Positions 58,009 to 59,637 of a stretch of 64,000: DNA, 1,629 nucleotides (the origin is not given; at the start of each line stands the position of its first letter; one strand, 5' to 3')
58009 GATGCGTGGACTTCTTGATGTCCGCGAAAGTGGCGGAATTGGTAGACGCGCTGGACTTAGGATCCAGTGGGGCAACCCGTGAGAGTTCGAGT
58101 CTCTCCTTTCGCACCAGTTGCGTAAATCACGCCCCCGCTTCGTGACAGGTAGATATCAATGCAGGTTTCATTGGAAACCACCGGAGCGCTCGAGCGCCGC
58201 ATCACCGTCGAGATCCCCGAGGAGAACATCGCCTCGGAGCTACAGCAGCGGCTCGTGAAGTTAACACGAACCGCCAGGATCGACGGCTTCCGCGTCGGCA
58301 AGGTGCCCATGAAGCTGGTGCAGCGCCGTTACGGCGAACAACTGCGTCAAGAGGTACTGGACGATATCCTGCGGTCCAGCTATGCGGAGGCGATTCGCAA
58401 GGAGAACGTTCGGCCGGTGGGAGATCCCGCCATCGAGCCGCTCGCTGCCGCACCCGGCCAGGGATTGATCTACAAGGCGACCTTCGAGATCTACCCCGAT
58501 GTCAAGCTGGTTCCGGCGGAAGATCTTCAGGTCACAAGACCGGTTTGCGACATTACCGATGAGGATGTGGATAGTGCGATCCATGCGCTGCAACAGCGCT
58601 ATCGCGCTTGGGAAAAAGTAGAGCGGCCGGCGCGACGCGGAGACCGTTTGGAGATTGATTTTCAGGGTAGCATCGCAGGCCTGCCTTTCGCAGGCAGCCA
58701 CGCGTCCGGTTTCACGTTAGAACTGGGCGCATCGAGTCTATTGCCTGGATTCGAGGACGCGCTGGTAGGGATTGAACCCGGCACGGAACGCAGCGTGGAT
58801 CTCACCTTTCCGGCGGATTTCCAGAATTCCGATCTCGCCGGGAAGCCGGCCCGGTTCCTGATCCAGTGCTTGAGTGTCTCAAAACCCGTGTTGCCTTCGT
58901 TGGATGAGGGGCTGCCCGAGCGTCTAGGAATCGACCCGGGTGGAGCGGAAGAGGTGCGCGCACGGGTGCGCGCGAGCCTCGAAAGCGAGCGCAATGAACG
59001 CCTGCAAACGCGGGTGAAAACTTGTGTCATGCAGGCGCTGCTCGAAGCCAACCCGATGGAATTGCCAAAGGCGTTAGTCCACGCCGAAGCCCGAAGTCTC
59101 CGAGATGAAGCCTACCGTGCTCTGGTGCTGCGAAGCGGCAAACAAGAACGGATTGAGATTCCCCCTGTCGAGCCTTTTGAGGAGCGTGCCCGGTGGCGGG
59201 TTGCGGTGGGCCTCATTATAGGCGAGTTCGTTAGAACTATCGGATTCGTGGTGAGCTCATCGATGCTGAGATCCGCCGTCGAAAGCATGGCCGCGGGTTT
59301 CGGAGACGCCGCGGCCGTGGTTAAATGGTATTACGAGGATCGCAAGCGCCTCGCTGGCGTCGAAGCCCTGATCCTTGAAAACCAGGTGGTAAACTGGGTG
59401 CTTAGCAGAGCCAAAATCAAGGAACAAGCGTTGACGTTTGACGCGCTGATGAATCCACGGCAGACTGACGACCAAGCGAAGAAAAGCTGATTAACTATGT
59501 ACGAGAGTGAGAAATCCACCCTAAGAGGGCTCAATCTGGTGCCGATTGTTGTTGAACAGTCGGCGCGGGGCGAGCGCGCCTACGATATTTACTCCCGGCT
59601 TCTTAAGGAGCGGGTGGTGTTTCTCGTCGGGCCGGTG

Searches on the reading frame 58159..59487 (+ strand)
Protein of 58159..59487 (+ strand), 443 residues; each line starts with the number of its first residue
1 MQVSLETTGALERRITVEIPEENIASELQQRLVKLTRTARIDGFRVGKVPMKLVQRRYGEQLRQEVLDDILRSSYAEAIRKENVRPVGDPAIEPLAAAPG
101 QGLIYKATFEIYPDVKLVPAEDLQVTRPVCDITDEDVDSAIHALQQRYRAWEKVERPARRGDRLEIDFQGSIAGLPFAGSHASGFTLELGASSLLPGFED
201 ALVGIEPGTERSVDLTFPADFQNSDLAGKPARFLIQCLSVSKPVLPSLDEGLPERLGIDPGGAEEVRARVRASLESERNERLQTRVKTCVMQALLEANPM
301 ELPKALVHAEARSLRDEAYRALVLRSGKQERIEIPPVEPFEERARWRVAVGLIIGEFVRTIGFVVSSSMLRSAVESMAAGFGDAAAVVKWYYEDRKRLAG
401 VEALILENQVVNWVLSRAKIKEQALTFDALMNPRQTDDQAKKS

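Call 60: find_homologous_proteins(query=window:58159-59487:+, max_evalue=1e-150)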
Query window:58159-59487:+ (443 aa): 4 proteins with E <= 1e-150 among 8000 candidates.
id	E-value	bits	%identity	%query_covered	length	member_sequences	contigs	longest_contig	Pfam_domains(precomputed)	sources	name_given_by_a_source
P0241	2.1e-263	892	93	100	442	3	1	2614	PF00254.35,PF05697.19,PF05698.20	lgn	-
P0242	1.9e-258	875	92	100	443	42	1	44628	PF00254.35,PF05697.19,PF05698.20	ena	-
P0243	1.8e-253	859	90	100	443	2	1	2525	PF00254.35,PF05697.19,PF05698.20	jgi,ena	-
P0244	2.1e-253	859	89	100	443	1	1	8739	PF00254.35,PF05697.19,PF05698.20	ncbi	ncbi:MAG: trigger factor [Gammaproteobacteria bacterium]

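Call 61: find_encoding_contigs(protein=P0242, flank=1200, max_places=2)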
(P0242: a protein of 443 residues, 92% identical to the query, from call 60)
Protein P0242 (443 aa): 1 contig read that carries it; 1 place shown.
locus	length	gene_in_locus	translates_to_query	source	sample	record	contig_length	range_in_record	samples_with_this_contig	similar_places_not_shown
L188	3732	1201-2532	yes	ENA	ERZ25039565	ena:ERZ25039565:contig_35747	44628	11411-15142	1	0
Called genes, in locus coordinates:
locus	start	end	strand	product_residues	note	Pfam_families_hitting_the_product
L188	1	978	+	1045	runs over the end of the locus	PF00133:tRNA-synt_1, PF09334:tRNA-synt_1g (weak), PF13603:tRNA-synt_1_2 (weak), PF08264:Anticodon_1, PF10458:Val_tRNA-synt_C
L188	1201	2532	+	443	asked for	PF05697:Trigger_N, PF00254:FKBP_C, PF05698:Trigger_C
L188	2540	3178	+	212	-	PF00574:CLP_protease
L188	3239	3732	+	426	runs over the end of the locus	PF06689:zf-C4_ClpX, PF01078:Mg_chelatase (faint), PF05496:RuvB_N (weak), PF00004:AAA, PF07724:AAA_2, PF07728:AAA_5 (weak), PF13401:AAA_22 (faint), PF10431:ClpB_D2-small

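Call 62: find_encoding_contigs(protein=P0244, flank=1200, max_places=2)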
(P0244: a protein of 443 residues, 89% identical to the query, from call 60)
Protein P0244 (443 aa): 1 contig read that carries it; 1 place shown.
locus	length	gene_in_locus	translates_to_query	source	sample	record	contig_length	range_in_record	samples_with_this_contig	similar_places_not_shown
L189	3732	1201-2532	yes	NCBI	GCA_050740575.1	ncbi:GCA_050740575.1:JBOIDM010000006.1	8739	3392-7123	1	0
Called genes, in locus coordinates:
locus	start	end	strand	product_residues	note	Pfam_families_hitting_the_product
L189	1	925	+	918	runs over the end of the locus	PF00133:tRNA-synt_1, PF09334:tRNA-synt_1g, PF13603:tRNA-synt_1_2 (weak), PF08264:Anticodon_1, PF10458:Val_tRNA-synt_C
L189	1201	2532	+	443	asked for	PF05697:Trigger_N, PF00254:FKBP_C, PF05698:Trigger_C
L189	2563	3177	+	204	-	PF00574:CLP_protease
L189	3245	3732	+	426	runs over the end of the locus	PF06689:zf-C4_ClpX, PF01078:Mg_chelatase (faint), PF05496:RuvB_N (faint), PF00004:AAA, PF07724:AAA_2, PF07728:AAA_5 (weak), PF13401:AAA_22 (faint), PF10431:ClpB_D2-small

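Call 63: find_encoding_contigs(protein=P0241, flank=1200, max_places=2)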
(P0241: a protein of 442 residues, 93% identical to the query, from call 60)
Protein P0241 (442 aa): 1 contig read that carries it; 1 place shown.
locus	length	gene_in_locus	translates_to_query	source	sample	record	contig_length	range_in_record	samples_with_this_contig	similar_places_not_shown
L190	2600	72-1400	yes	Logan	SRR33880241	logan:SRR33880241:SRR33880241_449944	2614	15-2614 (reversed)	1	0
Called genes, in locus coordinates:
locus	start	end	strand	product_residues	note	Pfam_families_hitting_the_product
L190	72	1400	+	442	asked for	PF05697:Trigger_N, PF00254:FKBP_C, PF05698:Trigger_C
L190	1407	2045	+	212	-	PF00574:CLP_protease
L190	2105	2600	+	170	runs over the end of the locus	?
